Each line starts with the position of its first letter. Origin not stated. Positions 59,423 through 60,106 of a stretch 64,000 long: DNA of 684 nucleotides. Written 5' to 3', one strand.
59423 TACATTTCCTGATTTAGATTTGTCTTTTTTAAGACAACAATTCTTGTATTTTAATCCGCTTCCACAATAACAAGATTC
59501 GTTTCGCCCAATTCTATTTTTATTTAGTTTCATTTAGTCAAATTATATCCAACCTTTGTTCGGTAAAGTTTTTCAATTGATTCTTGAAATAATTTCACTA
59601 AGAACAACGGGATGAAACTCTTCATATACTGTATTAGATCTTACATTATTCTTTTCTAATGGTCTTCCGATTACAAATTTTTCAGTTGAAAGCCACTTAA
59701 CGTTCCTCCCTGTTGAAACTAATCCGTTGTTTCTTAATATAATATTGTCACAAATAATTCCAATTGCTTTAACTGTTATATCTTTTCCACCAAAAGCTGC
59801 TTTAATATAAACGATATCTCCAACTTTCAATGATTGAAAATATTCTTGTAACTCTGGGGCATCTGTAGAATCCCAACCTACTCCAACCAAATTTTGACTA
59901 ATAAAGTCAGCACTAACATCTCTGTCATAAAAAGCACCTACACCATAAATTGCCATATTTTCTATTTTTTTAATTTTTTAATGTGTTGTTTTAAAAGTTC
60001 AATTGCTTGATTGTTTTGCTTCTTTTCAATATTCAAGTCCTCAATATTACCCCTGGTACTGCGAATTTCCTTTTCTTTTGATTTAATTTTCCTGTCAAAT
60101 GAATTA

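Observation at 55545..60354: Four-gene minus-strand cassette (Lys-rich coiled coil, small beta-rich protein, SEC-C/Swt1-HEPN, wHTH-PIN-coiled-coil-2TM): candidate undescribed defence or abortive-infection system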

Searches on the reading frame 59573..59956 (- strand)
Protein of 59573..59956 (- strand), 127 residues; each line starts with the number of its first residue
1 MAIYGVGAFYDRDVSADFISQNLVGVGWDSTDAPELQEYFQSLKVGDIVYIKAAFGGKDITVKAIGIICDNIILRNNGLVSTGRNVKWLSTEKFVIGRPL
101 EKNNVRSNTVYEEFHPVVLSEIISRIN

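Call 3: search_protein_families(library=pfam, proteins=[window:59573-59956:-], max_evalue=1)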
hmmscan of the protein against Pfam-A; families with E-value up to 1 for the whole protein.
window:59573-59956:- (127 aa): 1 family
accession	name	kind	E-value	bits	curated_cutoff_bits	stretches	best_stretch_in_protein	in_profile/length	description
PF15081.11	DUF4548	-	0.24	11.7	27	1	50-98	37-85/167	Domain of unknown function (DUF4548)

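Call 4: search_protein_families(library=padloc, proteins=[window:59573-59956:-], max_evalue=1)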
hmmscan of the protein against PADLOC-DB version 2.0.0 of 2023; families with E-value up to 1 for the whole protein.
window:59573-59956:- (127 aa): 0 families

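Call 5: search_protein_families(library=ncbifam, proteins=[window:59573-59956:-], max_evalue=1)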
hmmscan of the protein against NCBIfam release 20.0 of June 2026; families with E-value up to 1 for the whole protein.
window:59573-59956:- (127 aa): 1 family
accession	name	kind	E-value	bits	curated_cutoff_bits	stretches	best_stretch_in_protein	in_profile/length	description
TIGR02227.1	sigpep_I_bact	equivalog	0.078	12.8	47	1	39-88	48-98/162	signal peptidase I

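Call 8: search_protein_families(library=phrogs, proteins=[window:59573-59956:-], max_evalue=1)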
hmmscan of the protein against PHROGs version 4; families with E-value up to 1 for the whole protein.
window:59573-59956:- (127 aa): 0 families

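Call 19: find_homologous_proteins(query=window:59573-59956:-)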
Query window:59573-59956:- (127 aa): 445 proteins with E <= 0.001 among 449 candidates; the best 120 are listed.
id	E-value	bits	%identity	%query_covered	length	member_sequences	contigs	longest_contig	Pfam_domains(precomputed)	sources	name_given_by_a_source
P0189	1.0e-77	276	100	100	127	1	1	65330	PF28530.1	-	-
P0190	6.5e-68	244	88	100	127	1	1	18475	PF28530.1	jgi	jgi:hypothetical protein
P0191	6.9e-68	244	88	100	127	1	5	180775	PF28530.1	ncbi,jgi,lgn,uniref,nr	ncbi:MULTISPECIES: hypothetical protein [Sphingobacterium]|uniref:hypothetical protein n=1 Tax=Sphin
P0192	1.0e-67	244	87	100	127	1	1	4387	PF28530.1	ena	-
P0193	2.5e-67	242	87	100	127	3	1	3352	PF28530.1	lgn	-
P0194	3.0e-66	239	87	100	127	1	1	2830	PF28530.1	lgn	-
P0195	3.1e-66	239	86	100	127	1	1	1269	PF28530.1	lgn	-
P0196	6.1e-66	238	85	100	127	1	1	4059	PF28530.1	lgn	-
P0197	2.0e-65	236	85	100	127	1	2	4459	PF28530.1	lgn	-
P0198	7.5e-65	234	84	100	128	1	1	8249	PF28530.1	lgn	-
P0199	9.2e-65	234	84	100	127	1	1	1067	PF28530.1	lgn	-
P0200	1.9e-64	233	86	100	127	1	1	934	PF28530.1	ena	-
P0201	3.5e-64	232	83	100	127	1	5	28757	PF28530.1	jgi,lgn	jgi:hypothetical protein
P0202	4.1e-64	232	83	100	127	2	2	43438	PF28530.1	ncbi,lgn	ncbi:MAG: hypothetical protein AAF149_16525 [Bacteroidota bacterium]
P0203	8.1e-64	231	84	100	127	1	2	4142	PF28530.1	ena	-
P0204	1.0e-63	231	83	100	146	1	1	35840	PF28530.1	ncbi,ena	-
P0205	1.9e-63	230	82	100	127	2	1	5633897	PF28530.1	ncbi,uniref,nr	ncbi:hypothetical protein PQ462_09810 [Flavobacterium sp. KACC 22758]|uniref:hypothetical protein n=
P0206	2.1e-63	230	80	100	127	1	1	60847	PF28530.1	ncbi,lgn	-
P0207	4.2e-63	229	83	100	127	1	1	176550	PF28530.1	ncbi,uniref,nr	ncbi:hypothetical protein PY092_12600 [Muricauda sp. 334s03]|uniref:Uncharacterized protein n=1 Tax=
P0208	4.5e-63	228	84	100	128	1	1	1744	PF28530.1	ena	-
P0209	6.2e-63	228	82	100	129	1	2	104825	PF28530.1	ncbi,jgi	jgi:hypothetical protein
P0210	7.0e-63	228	81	100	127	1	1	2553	PF28530.1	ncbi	-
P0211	1.2e-62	227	80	100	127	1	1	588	PF28530.1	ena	-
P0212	2.6e-62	226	80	100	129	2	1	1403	PF28530.1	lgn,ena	-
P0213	5.1e-62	225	82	99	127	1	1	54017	PF28530.1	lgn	-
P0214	5.9e-62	225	79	99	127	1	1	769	PF28530.1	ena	-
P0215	1.7e-61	223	81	100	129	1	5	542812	PF28530.1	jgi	jgi:hypothetical protein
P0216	2.0e-61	223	79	100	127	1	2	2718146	PF28530.1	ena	-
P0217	2.1e-61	223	80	100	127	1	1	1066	PF28530.1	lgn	-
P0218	3.2e-61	222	79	100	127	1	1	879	PF28530.1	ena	-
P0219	3.8e-61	222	81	100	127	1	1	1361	PF28530.1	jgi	-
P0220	3.9e-61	222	80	100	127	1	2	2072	PF28530.1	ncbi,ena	-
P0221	1.2e-60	221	79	99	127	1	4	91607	PF28530.1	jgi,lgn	jgi:hypothetical protein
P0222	2.0e-60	220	80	100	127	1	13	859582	PF28530.1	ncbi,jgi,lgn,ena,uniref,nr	ncbi:hypothetical protein [Draconibacterium sediminis]|uniref:hypothetical protein n=1 Tax=Draconiba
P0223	2.4e-60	220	81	99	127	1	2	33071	PF28530.1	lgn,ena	-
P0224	6.8e-60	218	80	100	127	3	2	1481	PF28530.1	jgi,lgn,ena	-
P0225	8.6e-60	218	80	100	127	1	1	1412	PF28530.1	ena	-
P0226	1.2e-59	217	76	100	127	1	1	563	PF28530.1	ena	-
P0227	1.2e-59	217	78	100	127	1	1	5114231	PF28530.1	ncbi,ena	ncbi:hypothetical protein [Labilibaculum euxinus]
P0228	3.4e-59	216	77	100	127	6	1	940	PF28530.1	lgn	-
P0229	4.7e-59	216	78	100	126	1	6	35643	PF28530.1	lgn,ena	-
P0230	1.2e-58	214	75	100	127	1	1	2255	PF28530.1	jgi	jgi:hypothetical protein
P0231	4.6e-58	212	77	100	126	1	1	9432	PF28530.1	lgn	-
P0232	4.9e-58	212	76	99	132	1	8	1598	PF28530.1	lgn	-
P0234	1.8e-57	210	77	100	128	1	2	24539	PF28530.1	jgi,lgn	jgi:hypothetical protein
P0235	2.0e-57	210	78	100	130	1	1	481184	PF28530.1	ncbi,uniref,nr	ncbi:hypothetical protein [Pontibacter vulgaris]|uniref:hypothetical protein n=1 Tax=Pontibacter vul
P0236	2.2e-57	210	76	100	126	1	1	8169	PF28530.1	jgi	jgi:hypothetical protein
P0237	3.4e-57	210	77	99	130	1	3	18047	PF28530.1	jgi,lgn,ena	-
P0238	4.1e-57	209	78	100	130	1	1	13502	PF28530.1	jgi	jgi:hypothetical protein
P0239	5.6e-57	209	78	100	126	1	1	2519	PF28530.1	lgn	-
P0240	7.0e-57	208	78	99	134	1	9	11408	PF28530.1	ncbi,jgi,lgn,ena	-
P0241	8.7e-57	208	74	100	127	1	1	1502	PF28530.1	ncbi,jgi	-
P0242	1.3e-56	208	78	99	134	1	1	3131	PF28530.1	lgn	-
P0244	1.9e-56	207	75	99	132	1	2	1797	PF28530.1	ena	-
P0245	2.4e-56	207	76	99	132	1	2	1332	PF28530.1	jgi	jgi:hypothetical protein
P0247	3.5e-56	206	75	100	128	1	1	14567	PF28530.1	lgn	-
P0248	4.0e-56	206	76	99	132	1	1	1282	PF28530.1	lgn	-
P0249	4.9e-56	206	74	99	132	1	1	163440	PF28530.1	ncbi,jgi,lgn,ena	jgi:hypothetical protein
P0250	5.0e-56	206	78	99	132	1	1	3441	PF28530.1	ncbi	-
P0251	5.5e-56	206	76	100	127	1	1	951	PF28530.1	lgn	-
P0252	5.9e-56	206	75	99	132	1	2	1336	PF28530.1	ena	-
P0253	1.2e-55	204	75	100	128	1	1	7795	PF28530.1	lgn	-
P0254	1.9e-55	204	75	99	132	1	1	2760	PF28530.1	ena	-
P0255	2.2e-55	204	75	99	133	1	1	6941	PF28530.1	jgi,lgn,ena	-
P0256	2.7e-55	203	75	100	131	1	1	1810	PF28530.1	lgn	-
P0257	4.2e-55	203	76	99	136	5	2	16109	PF28530.1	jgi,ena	-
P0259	5.3e-55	202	73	99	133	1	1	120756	PF28530.1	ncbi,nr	ncbi:MAG: hypothetical protein SFY32_11290 [Bacteroidota bacterium]|nr:hypothetical protein [Bactero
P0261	7.7e-55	202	77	100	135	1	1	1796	PF28530.1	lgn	-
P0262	1.0e-54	201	74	100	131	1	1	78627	PF28530.1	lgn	-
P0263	1.7e-54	201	77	99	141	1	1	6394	PF28530.1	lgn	-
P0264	2.2e-54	200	75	99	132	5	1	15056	PF28530.1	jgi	jgi:hypothetical protein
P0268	7.5e-54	199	73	99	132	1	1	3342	PF28530.1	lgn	-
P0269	8.4e-54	199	74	99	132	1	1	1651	PF28530.1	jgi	jgi:hypothetical protein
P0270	1.1e-53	198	75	99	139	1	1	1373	PF28530.1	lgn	-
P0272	1.3e-53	198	73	99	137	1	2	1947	PF28530.1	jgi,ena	jgi:hypothetical protein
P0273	1.8e-53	197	72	100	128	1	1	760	PF28530.1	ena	-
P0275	2.4e-53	197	75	100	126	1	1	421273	PF28530.1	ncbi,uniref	ncbi:hypothetical protein [Tenacibaculum xiamenense]|uniref:hypothetical protein n=1 Tax=Tenacibacul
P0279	3.8e-53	196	73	99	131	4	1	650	PF28530.1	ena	-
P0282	6.9e-53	196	73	99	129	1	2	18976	PF28530.1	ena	-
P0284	1.3e-52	195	70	100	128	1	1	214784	PF28530.1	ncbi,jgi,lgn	ncbi:MAG: hypothetical protein ACJA1C_001991 [Crocinitomicaceae bacterium]|jgi:hypothetical protein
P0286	1.9e-52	194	72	100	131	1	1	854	PF28530.1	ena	-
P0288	2.8e-52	194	72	99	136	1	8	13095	PF28530.1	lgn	-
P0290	4.0e-52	193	70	100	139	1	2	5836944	PF28530.1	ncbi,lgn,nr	ncbi:MAG: hypothetical protein IPK50_16545 [Fibrobacterota bacterium]|nr:hypothetical protein [Fibro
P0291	4.8e-52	193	71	98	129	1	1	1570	PF28530.1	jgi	jgi:hypothetical protein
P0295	8.0e-52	192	73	100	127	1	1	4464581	PF28530.1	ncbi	-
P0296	8.3e-52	192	69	98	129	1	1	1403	PF28530.1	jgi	jgi:hypothetical protein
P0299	6.6e-51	189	71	100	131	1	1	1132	PF28530.1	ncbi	-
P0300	8.0e-51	189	70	99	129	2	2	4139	PF28530.1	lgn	-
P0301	8.3e-51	189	71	100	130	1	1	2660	PF28530.1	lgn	-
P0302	1.1e-50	188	71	99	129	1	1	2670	PF28530.1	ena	-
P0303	1.3e-50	188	70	99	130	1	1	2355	PF28530.1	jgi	jgi:hypothetical protein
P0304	1.9e-50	188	70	99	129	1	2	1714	PF28530.1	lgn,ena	-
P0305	3.2e-50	187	68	99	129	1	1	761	PF28530.1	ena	-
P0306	3.7e-50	187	69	99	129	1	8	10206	PF28530.1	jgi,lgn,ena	-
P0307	4.9e-50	186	68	98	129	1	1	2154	PF28530.1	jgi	jgi:hypothetical protein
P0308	7.5e-50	186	69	99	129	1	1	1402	PF28530.1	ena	-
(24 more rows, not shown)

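Call 25: find_encoding_contigs(protein=P0191, flank=8000, max_places=5)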
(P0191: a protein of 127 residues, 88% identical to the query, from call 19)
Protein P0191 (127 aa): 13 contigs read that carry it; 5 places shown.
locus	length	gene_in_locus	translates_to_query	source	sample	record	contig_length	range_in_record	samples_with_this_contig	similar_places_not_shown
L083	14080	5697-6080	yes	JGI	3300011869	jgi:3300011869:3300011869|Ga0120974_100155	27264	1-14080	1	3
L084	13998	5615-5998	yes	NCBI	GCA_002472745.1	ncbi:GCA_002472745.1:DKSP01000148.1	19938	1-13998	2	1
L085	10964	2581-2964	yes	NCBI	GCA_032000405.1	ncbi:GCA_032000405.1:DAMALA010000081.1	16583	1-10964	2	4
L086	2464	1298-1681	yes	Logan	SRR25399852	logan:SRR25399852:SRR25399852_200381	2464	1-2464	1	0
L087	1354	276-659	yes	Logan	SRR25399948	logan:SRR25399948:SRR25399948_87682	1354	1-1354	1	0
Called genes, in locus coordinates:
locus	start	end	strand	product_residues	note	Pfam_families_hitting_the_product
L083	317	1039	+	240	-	-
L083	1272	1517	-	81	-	-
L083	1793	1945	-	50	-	-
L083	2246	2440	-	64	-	-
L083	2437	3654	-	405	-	PF07508:Recombinase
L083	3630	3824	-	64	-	PF00239:Resolvase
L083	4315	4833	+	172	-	-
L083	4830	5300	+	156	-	-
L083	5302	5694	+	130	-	-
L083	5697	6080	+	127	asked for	PF28530:DUF8426 (faint)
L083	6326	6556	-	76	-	-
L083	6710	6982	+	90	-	PF13276:HTH_21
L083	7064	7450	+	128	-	PF13683:rve_3, PF13333:rve_2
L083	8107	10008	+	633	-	PF07693:KAP_NTPase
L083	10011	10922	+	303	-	PF28083:QatB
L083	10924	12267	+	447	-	PF06508:QueC (faint)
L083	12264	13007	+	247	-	PF01026:TatD_DNase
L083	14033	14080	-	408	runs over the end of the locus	-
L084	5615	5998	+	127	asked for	PF28530:DUF8426 (faint)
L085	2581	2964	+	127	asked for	PF28530:DUF8426 (faint)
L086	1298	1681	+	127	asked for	PF28530:DUF8426 (faint)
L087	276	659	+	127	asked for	PF28530:DUF8426 (faint)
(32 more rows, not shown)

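Call 27: find_related_loci(query=A3, collection=metagenome_contigs, flank=10000)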
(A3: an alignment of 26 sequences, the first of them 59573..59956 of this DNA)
Query A3 (127 aa) in metagenome_contigs; peptide patterns used: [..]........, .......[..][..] (x = any residue, [..] = any of these).
204 stretches matched a pattern; 90 encode a relative of the query (tblastn E <= 1e-3); the best 80 are kept; 80 distinct loci.
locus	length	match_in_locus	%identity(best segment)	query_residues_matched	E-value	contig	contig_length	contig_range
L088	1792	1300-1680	82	1-127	1e-70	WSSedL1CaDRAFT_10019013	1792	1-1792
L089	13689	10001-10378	79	1-126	6e-66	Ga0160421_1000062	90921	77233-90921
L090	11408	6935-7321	78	1-126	1e-62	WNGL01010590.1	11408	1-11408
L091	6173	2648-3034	78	1-126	1e-62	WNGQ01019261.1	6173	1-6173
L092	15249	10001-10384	77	1-126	3e-62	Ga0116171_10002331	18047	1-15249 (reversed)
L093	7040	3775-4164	75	1-126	3e-61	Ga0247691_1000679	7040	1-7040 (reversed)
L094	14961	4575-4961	76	1-126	2e-61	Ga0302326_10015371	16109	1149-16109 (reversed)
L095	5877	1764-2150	75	1-126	1e-60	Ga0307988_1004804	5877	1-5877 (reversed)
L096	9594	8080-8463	77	1-127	2e-60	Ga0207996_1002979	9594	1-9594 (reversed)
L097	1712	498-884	73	1-126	2e-61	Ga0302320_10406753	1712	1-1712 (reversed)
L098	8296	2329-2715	74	1-126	4e-59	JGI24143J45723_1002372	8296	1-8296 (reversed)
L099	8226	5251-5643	73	1-126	6e-59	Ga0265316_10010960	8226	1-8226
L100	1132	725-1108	71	1-127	4e-61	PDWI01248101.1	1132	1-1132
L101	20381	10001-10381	80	1-127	5e-58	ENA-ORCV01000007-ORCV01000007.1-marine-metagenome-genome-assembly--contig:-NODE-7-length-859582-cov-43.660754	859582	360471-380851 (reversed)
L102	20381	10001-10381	78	1-127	3e-57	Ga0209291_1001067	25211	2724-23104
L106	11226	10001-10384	68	1-126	8e-56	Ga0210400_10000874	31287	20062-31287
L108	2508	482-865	67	1-126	7e-55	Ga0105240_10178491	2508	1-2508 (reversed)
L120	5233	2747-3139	57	1-126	1e-45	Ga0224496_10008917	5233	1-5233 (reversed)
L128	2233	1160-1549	58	1-126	2e-44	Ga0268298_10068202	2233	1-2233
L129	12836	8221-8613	55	1-126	4e-44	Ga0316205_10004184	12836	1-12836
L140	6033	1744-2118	54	1-126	3e-42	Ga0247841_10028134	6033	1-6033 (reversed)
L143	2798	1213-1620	56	1-123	3e-41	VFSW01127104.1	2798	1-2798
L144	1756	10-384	54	1-126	3e-41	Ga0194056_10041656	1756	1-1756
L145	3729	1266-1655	61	1-126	7e-41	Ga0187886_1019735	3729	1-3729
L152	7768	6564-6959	48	1-126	9e-38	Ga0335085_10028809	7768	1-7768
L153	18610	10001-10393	53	1-126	3e-35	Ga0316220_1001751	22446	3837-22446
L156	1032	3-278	70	40-127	7e-34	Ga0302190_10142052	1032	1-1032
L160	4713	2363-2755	44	1-126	2e-28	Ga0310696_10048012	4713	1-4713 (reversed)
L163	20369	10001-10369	37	1-123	3e-23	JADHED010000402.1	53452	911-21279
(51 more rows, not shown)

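Call 38: predict_structure(alignment_id=A3)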
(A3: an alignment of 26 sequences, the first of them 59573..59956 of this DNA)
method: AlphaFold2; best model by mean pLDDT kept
length: 127 residues; sequences in the alignment: 26
mean_pLDDT: 87.9   pTM: 0.82
mean pLDDT of the five models: 87.9, 87.1, 86.5, 84.7, 78.3
residues with pLDDT >= 90: 72; 70-90: 43; 50-70: 12; < 50: 0
segments of 3 or more residues with pLDDT < 50: none
pLDDT, mean of each block of 10 residues (from residue 1): 89 93 91 88 95 77 96 91 96 87 62 89 90
secondary structure, 60 per line:
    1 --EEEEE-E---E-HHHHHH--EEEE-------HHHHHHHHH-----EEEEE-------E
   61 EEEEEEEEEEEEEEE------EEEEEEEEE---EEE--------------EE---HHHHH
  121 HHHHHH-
elements in order: E3-7 H15-20 E23-26 H34-42 E48-52 E60-75 E82-90 E94-96 H116-126

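Call 43: fold_search(model_id=the predicted structure, library=pdb)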
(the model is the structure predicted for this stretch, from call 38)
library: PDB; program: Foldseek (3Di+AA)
matches with E <= 10: 705; with E <= 0.001: 9
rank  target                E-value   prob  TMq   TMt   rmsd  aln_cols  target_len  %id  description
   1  1wmm                  2.7e-04  1.00  0.62  0.56   5.5       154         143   14  Crystal structure of PH1033 from Pyrococcus horikoshii Ot3 (released 2005-08-23)
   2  2hd9                  3.5e-04  1.00  0.65  0.58   5.2       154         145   12  Crystal structure of PH1033 from Pyrococcus horikoshii OT3 (released 2006-12-20)
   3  6zda_B                4.2e-04  1.00  0.46  0.37   6.1       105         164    7  Crystal structure of YTHDC1 M438A mutant complex with m6A (released 2021-01-13)
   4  9v84_D                5.5e-04  1.00  0.54  0.45   6.9       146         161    8  Crystal structure of complex Hit-1 with YTHDC1 (released 2025-12-24)
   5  7l4y_B                6.6e-04  1.00  0.55  0.45   6.1       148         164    7  YTH Domain of Human YTHDC1 with dsDNA Comprising Single N6mA joined by Two Six-bp DNA Duplexes in P212121 Crystal (released 2021-11-03)
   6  4r3i_A                7.0e-04  1.00  0.46  0.36   6.3       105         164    8  The crystal structure of an RNA complex (released 2014-09-17)
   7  7pj9_B                8.0e-04  1.00  0.45  0.37   5.7       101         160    8  Crystal structure of YTHDC1 with compound DHU_DC1_232 (released 2021-10-20)
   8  6yex_B                9.7e-04  1.00  0.63  0.30   4.8       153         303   12  VcaM4I restriction endonuclease in the absence of DNA (released 2020-12-16)
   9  4r3h_B                9.7e-04  1.00  0.46  0.39   4.3        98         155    9  The crystal structure of an apo RNA binding protein (released 2014-09-17)
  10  7po6_B                1.2e-03  1.00  0.55  0.44   6.5       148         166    7  Xist (m6A)UCG tetraloop RNA bound to the YTH domain of YTHDC1 (released 2022-03-16)
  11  2yud_MODEL_1_A        1.2e-03  0.99  0.46  0.35   9.1       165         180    8  Solution structure of the YTH domain in YTH domain-containing protein 1 (Putative splicing factor YT521) (released 2007-10-09)
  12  6yex_A                1.3e-03  1.00  0.62  0.29   5.2       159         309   11  VcaM4I restriction endonuclease in the absence of DNA (released 2020-12-16)
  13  6rt4_A                1.3e-03  1.00  0.48  0.39   4.1       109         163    7  The YTH domain of YTHDC1 protein in complex with m6ACU oligonucleotide (released 2019-11-27)
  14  2gbs_MODEL_1_A        1.3e-03  1.00  0.45  0.40   5.6       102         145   14  NMR structure of Rpa0253 from Rhodopseudomonas palustris. Northeast structural genomics consortium target RpR3 (released 2006-04-11)
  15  6zot_A                1.5e-03  1.00  0.56  0.49   4.6       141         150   11  Crystal structure of YTHDF3 YTH domain in complex with m6A RNA (released 2020-10-28)
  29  1zce                  2.3e-03  1.00  0.60  0.53   5.0       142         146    8  X-Ray Crystal Structure of Protein Atu2648 from Agrobacterium tumefaciens. Northeast Structural Genomics Consortium Targ (released 2005-04-19)
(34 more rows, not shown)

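Call 57: search_protein_families(library=pfam, alignment_id=A6, max_evalue=0.001)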
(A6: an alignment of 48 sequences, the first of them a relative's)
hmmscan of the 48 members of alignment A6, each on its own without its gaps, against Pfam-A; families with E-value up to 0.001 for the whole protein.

A. member 1, L089:10536-11771:+ (411 aa): 0 families

B. families by the number of members that match (of 48 scanned): 27 families (the first 25 are shown)
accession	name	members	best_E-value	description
PF13676.11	TIR_2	3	1.1e-23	TIR domain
PF13241.12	NAD_binding_7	2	1.1e-35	Putative NAD(P)-binding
PF04860.17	Phage_portal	1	5.2e-136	Phage portal protein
PF05443.17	ROS_MUCR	1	1.2e-36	ROS/MUCR transcriptional regulator protein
PF00075.30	RNase_H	1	8.4e-31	RNase H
PF00805.28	Pentapeptide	1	1.1e-20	Pentapeptide repeats (8 copies)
PF12686.12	DUF3800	1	7.1e-17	Protein of unknown function (DUF3800)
PF01734.28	Patatin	1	7.4e-14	Patatin-like phospholipase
PF09565.16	RE_NgoFVII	1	5.7e-13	NgoFVII restriction endonuclease N-terminal PLD domain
PF13020.12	NOV_C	1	7.1e-13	Protein NO VEIN, C-terminal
PF14824.11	Sirohm_synth_M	1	2.2e-12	Sirohaem biosynthesis protein central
PF22522.2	DUF6998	1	8e-12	Family of unknown function (DUF6998)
PF01582.25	TIR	1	2.8e-10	TIR domain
PF13091.12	PLDc_2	1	2.3e-09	PLD-like domain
PF13599.13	Pentapeptide_4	1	5.4e-08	Pentapeptide repeat region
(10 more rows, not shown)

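Call 64: find_related_loci(query=A3, collection=viral_contigs, flank=10000)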
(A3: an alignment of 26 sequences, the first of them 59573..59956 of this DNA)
Query A3 (127 aa) in viral_contigs; peptide patterns used: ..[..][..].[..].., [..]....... (x = any residue, [..] = any of these).
76 stretches matched a pattern; 7 encode a relative of the query (tblastn E <= 1e-3); 7 distinct loci.
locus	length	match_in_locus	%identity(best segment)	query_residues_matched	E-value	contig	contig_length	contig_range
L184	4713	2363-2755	44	1-126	4e-29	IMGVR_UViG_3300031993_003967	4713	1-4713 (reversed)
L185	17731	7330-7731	38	1-126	2e-25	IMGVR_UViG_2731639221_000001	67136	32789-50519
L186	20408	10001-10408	42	1-123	5e-23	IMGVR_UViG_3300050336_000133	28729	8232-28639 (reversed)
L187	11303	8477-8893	33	1-126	1e-20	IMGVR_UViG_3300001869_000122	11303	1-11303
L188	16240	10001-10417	32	1-126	4e-14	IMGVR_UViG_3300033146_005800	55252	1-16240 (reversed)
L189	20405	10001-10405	28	1-123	5e-13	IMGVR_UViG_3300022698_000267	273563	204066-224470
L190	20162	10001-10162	39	1-52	2e-6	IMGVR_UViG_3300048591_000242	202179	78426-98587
